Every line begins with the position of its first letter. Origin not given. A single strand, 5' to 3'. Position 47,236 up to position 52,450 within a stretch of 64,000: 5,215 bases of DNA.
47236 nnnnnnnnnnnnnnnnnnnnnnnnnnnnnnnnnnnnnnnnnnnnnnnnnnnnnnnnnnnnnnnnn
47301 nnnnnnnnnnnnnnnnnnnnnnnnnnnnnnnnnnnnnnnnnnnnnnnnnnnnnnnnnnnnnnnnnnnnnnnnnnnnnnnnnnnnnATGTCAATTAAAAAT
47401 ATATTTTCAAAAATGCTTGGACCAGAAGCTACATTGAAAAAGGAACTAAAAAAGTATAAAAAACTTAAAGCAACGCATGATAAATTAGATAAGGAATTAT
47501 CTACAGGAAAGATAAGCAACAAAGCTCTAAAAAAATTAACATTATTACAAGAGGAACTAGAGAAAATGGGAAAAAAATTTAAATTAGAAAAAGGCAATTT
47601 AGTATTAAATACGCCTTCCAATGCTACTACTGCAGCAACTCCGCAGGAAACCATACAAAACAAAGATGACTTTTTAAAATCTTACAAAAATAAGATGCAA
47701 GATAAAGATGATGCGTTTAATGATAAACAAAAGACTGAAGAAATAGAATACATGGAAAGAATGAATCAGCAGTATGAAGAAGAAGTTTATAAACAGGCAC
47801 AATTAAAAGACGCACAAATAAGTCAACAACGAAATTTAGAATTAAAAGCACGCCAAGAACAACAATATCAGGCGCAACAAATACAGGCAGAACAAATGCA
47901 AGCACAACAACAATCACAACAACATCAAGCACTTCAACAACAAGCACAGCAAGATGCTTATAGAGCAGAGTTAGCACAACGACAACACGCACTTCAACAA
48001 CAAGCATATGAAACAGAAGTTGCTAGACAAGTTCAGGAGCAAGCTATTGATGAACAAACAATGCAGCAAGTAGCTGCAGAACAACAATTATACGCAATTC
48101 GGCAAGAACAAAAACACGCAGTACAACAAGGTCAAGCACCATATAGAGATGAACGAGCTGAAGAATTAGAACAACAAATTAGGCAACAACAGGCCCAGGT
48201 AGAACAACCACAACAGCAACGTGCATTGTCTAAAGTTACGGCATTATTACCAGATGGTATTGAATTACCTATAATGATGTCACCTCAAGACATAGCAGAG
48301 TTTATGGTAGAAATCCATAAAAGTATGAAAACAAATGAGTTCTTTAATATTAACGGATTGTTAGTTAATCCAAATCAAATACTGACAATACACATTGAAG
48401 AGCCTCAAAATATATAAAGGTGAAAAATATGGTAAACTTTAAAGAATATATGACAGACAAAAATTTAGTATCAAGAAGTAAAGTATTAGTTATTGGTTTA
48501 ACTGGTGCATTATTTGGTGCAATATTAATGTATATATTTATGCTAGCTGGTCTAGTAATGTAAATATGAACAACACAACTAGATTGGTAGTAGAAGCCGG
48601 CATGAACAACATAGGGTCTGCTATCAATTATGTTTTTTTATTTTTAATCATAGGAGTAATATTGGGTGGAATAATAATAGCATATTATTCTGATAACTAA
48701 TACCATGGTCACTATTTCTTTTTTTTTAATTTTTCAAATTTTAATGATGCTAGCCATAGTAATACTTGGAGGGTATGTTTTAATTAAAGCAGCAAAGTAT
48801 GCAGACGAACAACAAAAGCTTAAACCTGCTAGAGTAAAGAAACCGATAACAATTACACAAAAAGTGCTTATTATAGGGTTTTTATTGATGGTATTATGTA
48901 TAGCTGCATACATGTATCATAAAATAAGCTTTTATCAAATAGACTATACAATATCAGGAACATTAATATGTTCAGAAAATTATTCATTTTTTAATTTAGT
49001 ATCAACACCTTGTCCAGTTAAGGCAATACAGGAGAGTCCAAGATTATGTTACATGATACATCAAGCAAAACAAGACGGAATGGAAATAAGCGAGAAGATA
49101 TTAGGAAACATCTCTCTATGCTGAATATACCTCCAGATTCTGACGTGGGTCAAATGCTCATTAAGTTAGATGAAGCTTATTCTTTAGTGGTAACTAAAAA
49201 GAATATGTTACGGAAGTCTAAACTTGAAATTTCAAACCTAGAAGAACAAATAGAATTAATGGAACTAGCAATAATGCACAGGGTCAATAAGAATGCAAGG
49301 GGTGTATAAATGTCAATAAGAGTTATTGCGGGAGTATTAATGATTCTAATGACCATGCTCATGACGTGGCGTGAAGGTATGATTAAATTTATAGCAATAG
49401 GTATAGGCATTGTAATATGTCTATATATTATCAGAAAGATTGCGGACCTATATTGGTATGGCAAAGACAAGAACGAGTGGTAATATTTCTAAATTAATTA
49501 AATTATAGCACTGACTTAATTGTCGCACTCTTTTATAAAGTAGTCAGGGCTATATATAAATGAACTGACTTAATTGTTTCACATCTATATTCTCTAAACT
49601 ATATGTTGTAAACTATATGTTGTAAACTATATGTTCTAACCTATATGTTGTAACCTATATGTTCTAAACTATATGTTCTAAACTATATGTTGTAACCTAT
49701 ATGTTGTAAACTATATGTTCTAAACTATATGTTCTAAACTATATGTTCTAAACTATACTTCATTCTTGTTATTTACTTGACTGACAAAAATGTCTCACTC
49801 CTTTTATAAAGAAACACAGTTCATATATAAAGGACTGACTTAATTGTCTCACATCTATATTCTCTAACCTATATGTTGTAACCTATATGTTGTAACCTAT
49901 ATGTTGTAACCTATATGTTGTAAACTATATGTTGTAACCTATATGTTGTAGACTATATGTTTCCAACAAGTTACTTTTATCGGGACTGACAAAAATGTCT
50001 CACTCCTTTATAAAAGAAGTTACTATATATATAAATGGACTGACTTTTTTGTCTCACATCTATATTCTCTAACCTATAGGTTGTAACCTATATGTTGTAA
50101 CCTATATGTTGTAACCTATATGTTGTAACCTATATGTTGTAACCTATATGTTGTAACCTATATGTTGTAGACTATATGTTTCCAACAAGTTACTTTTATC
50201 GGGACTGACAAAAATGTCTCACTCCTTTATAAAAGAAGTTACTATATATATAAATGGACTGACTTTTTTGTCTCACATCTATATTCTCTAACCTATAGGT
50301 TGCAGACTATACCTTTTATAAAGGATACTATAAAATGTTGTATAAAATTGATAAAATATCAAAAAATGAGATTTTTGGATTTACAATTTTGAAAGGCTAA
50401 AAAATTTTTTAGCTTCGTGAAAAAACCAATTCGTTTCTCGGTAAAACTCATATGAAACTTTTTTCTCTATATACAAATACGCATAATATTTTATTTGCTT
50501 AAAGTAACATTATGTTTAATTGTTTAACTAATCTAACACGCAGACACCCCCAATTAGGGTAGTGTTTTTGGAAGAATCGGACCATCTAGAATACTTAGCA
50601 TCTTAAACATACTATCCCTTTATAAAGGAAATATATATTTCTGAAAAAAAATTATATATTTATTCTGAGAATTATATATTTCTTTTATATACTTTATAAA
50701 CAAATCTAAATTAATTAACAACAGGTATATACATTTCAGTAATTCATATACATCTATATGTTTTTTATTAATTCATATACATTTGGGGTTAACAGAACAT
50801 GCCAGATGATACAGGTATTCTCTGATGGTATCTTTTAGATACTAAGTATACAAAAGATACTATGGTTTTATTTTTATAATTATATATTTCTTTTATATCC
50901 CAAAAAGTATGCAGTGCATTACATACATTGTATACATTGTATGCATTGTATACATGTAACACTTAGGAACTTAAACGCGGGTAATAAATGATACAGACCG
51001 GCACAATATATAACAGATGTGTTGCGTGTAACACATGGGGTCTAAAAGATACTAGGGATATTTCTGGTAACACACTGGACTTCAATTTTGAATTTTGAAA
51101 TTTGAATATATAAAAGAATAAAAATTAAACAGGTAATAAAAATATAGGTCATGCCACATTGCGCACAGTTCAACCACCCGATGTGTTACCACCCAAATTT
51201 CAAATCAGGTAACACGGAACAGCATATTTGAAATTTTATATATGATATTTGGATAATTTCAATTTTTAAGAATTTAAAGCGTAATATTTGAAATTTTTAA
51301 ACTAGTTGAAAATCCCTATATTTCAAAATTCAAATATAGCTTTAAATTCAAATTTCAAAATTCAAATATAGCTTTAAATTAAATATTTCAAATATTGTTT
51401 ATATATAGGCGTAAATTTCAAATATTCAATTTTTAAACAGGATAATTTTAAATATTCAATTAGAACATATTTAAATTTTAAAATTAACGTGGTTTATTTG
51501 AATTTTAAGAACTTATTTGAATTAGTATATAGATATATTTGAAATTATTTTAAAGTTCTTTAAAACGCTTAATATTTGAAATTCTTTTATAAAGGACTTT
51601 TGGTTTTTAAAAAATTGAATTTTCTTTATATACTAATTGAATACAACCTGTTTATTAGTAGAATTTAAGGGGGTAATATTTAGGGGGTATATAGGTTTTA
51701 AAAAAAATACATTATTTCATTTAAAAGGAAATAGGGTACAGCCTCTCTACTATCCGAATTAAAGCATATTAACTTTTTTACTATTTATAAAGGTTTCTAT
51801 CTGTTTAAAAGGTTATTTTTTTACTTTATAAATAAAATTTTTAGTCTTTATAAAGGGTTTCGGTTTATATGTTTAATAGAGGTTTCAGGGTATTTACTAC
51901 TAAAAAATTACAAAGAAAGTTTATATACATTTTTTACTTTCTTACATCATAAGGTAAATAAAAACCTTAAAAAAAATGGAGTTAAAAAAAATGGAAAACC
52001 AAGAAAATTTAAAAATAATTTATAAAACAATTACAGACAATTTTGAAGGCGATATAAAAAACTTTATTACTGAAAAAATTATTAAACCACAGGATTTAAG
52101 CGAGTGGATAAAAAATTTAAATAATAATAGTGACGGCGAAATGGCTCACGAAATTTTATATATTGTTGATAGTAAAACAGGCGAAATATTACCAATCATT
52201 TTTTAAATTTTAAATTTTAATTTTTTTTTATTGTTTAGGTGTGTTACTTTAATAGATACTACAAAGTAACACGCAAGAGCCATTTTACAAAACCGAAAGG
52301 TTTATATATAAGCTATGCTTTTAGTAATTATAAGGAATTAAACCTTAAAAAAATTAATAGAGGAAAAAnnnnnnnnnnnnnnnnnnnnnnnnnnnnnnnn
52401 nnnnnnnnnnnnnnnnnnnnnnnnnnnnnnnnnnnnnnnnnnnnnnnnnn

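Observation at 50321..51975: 1.65-kb gene-free AT-rich field with more than 15 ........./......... motifs and operator half-sites, next to the iteron arrays: candidate replication origin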

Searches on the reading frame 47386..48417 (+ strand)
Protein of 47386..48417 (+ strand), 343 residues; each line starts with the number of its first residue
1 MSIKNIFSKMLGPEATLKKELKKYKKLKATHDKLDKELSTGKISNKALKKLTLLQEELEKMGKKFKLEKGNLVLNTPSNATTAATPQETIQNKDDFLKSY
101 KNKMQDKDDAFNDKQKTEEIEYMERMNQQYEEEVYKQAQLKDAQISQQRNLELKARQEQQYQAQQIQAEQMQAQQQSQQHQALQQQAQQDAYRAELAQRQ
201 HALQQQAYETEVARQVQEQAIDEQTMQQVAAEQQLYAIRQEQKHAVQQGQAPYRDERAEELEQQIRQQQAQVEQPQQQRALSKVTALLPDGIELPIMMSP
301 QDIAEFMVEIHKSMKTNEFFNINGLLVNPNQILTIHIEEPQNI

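Call 11: search_protein_families(library=pfam, proteins=[window:47386-48417:+], max_evalue=0.01)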
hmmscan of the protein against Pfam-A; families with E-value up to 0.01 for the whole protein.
window:47386-48417:+ (343 aa): 0 families

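Call 15: find_encoding_contigs(protein=window:47386-48417:+, flank=10000, max_places=6)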
Protein window:47386-48417:+ (343 aa): 11 contigs read that carry it; 4 places shown.
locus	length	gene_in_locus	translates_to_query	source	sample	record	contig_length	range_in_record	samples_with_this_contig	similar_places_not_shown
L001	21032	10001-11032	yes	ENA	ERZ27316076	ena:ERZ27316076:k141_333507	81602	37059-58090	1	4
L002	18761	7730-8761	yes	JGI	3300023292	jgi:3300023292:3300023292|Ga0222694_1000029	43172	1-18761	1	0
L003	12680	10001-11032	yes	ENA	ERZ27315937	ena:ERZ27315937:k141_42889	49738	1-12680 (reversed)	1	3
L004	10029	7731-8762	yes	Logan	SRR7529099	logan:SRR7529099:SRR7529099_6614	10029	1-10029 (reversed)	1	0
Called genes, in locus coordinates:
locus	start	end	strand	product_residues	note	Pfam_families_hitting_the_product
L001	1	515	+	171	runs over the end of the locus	-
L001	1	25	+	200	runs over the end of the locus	-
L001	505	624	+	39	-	-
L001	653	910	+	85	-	-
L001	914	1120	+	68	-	-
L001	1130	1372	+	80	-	-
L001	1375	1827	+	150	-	-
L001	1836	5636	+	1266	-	PF00136:DNA_pol_B (weak), PF01079:Hint (faint), PF14890:Intein_splicing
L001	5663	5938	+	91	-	-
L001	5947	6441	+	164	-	-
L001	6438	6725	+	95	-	-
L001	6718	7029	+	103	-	-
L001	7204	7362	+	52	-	-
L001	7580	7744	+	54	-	-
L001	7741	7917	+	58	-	-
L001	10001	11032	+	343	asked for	-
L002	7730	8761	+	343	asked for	-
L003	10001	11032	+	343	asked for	-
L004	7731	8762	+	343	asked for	-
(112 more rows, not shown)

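Call 16: find_related_loci(query=window:47386-48414:+, collection=viral_contigs, flank=10000)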
Query window:47386-48414:+ (343 aa) in viral_contigs; peptide patterns used: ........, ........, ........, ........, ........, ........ (x = any residue, [..] = any of these).
47 stretches matched a pattern, but none encodes a relative of the query by tblastn (E <= 1e-3).

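Call 24: find_homologous_proteins(query=window:47386-48414:+, max_evalue=0.001)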
Query window:47386-48414:+ (343 aa): 1 proteins with E <= 0.001 among 4349 candidates.
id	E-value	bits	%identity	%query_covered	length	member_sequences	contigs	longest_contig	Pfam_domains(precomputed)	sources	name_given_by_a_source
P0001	2.7e-196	669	100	97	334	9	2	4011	-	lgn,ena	-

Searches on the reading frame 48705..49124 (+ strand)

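Call 19: search_protein_families(library=pfam, proteins=[window:48705-49124:+], max_evalue=0.05)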
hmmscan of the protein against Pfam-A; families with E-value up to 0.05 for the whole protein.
window:48705-49124:+ (139 aa): 2 families
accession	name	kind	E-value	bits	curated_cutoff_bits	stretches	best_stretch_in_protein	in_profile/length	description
PF13194.11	DUF4010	-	0.023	14.8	30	1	8-72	86-146/210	Domain of unknown function (DUF4010)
PF23906.1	DUF7248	-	0.025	15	27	0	5-31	14-40/58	Family of unknown function (DUF7248)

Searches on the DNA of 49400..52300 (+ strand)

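Call 9: search_dna_similar(query=window:49400-52300:+, collection=phages, mode=distant)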
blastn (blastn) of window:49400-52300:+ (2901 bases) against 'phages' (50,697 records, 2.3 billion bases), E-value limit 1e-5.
No match.

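Call 43: search_rna_families(source=window, start=49400, end=52300, threshold=evalue, max_evalue=1)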
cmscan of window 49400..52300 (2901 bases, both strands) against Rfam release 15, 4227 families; matches with E-value up to 1: 3.
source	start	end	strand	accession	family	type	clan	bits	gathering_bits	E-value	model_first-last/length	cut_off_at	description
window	50075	50162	+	RF03728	MIR1511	Gene; miRNA;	-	31.2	100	0.0026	1-85/85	no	MIR1511 microRNA precursor family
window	51554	51632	+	RF01455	DPB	Cis-reg;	-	24.3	40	0.77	1-86/86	no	Stem loopII regulatory element in POLB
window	49405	49478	+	RF02931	Bacilli-1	Gene; sRNA;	-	21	55.6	0.12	1-65/65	no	Bacilli-1 RNA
